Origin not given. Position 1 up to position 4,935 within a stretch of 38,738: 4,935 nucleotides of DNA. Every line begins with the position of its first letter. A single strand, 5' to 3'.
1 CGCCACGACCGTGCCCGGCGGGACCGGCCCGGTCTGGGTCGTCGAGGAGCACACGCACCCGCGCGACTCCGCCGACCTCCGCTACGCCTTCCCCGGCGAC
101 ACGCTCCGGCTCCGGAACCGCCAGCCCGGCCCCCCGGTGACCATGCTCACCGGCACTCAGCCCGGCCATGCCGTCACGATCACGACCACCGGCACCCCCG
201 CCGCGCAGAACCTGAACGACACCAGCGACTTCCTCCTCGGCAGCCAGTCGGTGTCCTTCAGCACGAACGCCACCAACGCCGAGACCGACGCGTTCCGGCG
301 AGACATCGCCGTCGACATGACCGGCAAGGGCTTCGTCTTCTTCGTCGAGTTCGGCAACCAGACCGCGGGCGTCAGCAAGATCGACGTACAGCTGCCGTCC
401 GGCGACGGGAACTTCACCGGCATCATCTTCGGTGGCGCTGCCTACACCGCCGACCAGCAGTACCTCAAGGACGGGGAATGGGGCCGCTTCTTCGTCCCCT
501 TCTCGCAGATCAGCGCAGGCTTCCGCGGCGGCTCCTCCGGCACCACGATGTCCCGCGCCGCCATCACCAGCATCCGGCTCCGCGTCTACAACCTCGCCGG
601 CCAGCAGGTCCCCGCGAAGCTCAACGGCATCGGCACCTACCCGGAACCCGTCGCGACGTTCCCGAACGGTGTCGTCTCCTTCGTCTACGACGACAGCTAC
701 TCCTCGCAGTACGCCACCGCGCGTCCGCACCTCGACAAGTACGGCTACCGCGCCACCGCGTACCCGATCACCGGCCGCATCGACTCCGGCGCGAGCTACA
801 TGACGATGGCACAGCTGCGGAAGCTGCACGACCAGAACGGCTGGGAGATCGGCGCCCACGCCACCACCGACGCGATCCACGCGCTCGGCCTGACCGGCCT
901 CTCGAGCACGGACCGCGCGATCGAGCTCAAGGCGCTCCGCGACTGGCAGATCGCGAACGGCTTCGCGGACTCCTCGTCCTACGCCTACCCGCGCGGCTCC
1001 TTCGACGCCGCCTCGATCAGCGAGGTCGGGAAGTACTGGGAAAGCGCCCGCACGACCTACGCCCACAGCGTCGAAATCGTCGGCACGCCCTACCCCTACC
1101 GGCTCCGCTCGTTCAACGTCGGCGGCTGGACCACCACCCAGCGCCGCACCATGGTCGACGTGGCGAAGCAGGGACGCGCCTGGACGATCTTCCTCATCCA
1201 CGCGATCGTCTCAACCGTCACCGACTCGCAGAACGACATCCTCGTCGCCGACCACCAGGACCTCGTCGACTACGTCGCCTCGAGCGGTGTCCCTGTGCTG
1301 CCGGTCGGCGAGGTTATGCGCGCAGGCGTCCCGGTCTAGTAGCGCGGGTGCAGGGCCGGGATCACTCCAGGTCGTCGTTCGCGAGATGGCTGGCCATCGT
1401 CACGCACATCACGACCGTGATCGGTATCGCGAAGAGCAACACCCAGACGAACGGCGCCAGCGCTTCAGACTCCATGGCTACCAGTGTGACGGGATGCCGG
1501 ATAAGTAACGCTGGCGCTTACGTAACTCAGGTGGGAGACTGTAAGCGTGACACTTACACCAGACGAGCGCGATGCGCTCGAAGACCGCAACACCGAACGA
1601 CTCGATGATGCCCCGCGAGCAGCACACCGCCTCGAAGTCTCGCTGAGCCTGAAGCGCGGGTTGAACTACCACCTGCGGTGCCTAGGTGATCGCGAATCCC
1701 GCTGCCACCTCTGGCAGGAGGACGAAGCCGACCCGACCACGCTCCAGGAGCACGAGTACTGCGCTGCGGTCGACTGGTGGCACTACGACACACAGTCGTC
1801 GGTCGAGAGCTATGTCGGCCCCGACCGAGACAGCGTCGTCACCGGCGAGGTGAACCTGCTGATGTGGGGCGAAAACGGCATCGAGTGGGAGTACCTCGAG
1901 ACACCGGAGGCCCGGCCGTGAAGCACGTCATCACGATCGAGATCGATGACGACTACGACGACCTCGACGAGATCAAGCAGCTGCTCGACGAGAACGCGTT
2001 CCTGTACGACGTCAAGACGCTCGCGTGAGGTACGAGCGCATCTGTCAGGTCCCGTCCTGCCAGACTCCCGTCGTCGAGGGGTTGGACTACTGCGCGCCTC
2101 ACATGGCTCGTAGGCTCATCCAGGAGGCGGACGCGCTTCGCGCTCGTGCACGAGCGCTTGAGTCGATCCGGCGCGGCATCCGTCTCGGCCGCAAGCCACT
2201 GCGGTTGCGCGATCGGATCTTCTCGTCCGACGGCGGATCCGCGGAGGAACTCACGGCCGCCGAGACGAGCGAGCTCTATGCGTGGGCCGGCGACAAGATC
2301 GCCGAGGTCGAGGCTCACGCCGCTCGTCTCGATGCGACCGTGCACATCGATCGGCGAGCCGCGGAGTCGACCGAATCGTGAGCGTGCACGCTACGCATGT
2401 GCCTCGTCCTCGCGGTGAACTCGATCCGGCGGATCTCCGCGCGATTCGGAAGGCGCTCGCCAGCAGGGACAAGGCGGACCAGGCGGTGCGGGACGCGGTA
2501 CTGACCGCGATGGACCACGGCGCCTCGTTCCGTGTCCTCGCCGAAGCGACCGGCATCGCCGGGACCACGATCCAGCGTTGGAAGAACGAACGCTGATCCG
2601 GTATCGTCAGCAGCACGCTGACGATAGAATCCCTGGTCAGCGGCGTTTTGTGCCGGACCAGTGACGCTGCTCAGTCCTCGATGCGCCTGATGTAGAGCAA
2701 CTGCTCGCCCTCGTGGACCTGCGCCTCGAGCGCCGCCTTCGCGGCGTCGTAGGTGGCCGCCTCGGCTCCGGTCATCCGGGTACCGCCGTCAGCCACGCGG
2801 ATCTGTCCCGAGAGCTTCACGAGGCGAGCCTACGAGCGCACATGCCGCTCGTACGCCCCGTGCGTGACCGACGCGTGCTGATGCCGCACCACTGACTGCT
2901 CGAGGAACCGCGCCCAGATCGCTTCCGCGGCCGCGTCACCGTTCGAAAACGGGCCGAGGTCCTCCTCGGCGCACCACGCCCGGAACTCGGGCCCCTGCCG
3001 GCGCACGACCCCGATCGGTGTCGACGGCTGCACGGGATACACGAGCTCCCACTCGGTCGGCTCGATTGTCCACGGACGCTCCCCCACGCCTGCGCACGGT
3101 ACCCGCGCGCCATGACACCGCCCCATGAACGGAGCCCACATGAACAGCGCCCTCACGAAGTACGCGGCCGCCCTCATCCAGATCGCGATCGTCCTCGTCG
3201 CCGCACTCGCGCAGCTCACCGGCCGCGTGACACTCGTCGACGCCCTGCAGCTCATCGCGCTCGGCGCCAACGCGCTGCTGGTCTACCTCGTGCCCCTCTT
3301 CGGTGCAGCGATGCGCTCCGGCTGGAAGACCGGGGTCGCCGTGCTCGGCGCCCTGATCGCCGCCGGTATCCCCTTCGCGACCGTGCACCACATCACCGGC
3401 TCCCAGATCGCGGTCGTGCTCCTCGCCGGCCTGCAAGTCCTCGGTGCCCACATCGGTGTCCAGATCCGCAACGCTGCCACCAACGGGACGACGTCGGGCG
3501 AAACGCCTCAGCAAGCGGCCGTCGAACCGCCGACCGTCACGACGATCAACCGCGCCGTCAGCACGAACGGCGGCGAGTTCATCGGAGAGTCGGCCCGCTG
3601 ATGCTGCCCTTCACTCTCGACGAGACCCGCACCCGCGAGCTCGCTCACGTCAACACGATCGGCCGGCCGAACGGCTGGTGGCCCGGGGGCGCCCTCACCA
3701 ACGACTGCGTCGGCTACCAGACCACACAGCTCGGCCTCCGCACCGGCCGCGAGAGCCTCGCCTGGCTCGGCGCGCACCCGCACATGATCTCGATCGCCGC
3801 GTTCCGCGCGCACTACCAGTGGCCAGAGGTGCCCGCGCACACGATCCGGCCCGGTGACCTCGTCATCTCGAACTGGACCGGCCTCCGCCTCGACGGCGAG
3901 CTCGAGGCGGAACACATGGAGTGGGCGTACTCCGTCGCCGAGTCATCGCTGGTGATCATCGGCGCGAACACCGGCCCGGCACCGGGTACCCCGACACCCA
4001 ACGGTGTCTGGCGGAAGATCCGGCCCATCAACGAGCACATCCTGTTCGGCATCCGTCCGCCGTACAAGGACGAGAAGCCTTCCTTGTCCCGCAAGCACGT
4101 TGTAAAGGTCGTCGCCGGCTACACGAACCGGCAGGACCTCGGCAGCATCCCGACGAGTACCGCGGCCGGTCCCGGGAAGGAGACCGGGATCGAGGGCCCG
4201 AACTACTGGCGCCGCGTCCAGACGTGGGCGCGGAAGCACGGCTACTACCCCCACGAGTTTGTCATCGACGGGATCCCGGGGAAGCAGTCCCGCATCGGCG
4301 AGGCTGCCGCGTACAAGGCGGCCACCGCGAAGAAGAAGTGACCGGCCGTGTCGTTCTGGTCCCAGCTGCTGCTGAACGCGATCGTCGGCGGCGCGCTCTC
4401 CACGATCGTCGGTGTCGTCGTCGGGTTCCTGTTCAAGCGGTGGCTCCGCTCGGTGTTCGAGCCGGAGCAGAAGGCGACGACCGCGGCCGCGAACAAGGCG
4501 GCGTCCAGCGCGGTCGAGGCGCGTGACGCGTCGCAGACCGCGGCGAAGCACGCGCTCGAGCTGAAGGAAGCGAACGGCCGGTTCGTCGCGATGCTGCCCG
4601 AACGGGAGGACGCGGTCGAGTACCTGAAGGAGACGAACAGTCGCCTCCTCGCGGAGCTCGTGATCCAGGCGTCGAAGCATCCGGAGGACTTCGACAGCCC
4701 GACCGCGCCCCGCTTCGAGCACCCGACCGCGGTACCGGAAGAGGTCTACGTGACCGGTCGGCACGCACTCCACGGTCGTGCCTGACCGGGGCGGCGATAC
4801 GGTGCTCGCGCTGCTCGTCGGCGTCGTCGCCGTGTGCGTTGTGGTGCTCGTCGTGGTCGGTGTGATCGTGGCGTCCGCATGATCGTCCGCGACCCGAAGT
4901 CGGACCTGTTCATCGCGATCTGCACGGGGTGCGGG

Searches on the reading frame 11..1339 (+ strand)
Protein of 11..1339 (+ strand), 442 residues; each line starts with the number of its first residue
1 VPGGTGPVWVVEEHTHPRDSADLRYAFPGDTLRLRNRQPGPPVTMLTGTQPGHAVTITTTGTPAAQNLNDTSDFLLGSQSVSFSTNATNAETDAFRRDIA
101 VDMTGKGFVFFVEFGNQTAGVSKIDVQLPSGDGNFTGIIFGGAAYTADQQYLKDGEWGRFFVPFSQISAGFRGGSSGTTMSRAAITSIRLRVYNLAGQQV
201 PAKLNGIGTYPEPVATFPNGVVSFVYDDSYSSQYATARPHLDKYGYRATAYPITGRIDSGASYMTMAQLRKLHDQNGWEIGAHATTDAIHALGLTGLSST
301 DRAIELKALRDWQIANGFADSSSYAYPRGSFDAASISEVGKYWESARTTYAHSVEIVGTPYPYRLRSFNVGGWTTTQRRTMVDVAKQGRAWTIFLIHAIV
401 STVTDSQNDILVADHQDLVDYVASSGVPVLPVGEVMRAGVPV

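Call 7: search_protein_families(library=pfam, proteins=[window:11-1339:+], max_evalue=0.01)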
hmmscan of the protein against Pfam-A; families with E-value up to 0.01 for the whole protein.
window:11-1339:+ (442 aa): 1 family
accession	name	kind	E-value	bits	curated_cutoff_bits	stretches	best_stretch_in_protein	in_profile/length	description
PF01522.26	Polysacc_deac_1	-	2.1e-08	34.6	23.1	1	218-338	5-115/124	Polysaccharide deacetylase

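Call 8: search_protein_families(library=phrogs, proteins=[window:11-1339:+], max_evalue=0.01)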
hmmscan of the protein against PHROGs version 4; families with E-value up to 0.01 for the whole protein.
window:11-1339:+ (442 aa): 0 families

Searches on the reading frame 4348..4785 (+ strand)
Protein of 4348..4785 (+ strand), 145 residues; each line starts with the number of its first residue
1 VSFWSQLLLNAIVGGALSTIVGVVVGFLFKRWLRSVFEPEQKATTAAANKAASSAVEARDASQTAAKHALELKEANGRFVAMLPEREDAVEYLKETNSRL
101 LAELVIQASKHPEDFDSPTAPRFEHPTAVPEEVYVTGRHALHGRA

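Call 7: search_protein_families(library=pfam, proteins=[window:4348-4785:+], max_evalue=0.01)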
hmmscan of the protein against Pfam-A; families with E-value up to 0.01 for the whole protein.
window:4348-4785:+ (145 aa): 1 family
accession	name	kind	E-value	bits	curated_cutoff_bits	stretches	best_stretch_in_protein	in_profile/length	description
PF23020.1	PEX14-like_2nd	-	0.0057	17.4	23.2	1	17-85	22-90/120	Peroxisomal membrane protein PEX14-like, central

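Call 8: search_protein_families(library=phrogs, proteins=[window:4348-4785:+], max_evalue=0.01)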
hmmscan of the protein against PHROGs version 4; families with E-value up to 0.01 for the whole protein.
window:4348-4785:+ (145 aa): 0 families
